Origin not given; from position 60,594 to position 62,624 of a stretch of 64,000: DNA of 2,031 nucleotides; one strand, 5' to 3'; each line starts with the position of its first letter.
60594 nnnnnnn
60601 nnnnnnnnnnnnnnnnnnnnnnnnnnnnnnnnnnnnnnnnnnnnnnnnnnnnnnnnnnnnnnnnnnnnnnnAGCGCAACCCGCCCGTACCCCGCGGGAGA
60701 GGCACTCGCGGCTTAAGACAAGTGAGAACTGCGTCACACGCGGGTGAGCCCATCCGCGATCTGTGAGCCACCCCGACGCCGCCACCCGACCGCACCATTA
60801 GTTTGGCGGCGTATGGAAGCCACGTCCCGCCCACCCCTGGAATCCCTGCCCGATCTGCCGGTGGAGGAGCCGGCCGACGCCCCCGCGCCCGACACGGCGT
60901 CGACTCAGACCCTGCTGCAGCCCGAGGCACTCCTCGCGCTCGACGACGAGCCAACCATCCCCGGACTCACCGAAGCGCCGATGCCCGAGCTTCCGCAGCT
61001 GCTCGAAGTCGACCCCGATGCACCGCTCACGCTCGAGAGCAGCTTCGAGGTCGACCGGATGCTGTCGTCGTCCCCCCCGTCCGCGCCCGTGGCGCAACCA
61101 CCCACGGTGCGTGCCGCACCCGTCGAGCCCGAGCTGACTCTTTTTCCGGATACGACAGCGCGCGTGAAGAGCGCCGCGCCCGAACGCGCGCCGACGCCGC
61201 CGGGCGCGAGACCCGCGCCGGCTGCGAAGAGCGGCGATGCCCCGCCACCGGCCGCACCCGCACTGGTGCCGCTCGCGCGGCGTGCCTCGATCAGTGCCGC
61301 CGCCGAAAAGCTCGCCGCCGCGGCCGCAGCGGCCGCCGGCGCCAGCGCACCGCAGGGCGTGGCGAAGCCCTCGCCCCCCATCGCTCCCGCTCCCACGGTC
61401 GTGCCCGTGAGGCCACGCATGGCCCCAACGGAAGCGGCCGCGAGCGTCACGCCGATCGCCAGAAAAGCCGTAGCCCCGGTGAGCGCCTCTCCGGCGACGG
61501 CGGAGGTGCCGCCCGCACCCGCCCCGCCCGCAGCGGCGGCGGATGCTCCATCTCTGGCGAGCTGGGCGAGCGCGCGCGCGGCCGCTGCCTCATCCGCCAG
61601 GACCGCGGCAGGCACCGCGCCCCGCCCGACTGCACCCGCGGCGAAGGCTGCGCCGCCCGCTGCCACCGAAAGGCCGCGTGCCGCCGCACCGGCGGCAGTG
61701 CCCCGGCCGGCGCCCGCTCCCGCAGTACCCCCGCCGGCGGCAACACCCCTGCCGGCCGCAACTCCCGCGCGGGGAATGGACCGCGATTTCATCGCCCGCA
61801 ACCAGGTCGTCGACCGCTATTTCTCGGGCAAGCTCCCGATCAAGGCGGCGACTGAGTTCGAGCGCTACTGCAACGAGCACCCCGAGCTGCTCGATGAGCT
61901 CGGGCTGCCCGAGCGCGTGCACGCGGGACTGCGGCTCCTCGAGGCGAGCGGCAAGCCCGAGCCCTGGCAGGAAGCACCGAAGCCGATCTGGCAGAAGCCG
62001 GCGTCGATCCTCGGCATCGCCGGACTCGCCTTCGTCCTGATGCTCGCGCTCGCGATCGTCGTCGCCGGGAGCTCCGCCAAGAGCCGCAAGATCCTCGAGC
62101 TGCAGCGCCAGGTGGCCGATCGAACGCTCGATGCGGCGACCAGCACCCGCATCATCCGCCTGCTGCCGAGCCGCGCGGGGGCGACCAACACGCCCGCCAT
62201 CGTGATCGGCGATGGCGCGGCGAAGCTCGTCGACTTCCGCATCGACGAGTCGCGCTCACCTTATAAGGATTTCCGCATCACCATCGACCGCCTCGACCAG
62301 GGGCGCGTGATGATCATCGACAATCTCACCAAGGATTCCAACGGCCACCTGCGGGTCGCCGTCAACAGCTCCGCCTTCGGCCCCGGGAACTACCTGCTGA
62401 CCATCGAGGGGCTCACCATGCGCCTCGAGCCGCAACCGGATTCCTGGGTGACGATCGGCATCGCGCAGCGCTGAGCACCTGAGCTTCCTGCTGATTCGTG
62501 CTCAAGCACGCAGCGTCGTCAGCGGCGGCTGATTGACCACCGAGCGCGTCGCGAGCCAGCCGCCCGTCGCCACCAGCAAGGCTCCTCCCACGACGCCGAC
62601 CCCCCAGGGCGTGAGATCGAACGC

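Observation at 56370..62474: Four-gene cluster: degenerate-EAL/Ala-Pro-rich protein, LytS kinase, LytTR regulator and an Ala-Pro-rich anti-sigma-like membrane protein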

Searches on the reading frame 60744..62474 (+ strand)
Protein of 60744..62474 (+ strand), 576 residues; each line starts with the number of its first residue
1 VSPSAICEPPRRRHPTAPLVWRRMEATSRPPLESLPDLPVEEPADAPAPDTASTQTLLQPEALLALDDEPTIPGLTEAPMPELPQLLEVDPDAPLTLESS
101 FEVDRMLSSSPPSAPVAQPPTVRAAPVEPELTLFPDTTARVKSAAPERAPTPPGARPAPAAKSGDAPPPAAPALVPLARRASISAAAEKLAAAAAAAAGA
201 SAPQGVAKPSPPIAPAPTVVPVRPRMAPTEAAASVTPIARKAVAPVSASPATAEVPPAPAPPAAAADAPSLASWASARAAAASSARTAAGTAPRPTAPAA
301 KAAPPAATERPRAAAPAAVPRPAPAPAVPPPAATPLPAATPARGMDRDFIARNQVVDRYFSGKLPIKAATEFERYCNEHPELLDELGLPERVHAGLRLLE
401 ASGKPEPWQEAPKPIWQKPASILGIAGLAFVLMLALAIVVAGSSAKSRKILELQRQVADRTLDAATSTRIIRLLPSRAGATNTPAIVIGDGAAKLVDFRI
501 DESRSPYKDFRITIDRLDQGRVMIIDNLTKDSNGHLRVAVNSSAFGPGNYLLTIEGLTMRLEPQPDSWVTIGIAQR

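Call 3: search_protein_families(library=pfam, proteins=[window:60744-62474:+], max_evalue=1)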
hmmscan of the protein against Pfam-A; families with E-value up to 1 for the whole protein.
window:60744-62474:+ (576 aa): 1 family
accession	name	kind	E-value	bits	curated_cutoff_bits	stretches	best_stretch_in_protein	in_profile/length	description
PF18882.5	DUF5647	-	0.16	12.2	27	1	370-386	11-27/79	Family of unknown function (DUF5647)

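Call 4: search_protein_families(library=ncbifam, proteins=[window:60744-62474:+], max_evalue=1)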
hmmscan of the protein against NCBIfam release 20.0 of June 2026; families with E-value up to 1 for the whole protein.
window:60744-62474:+ (576 aa): 0 families
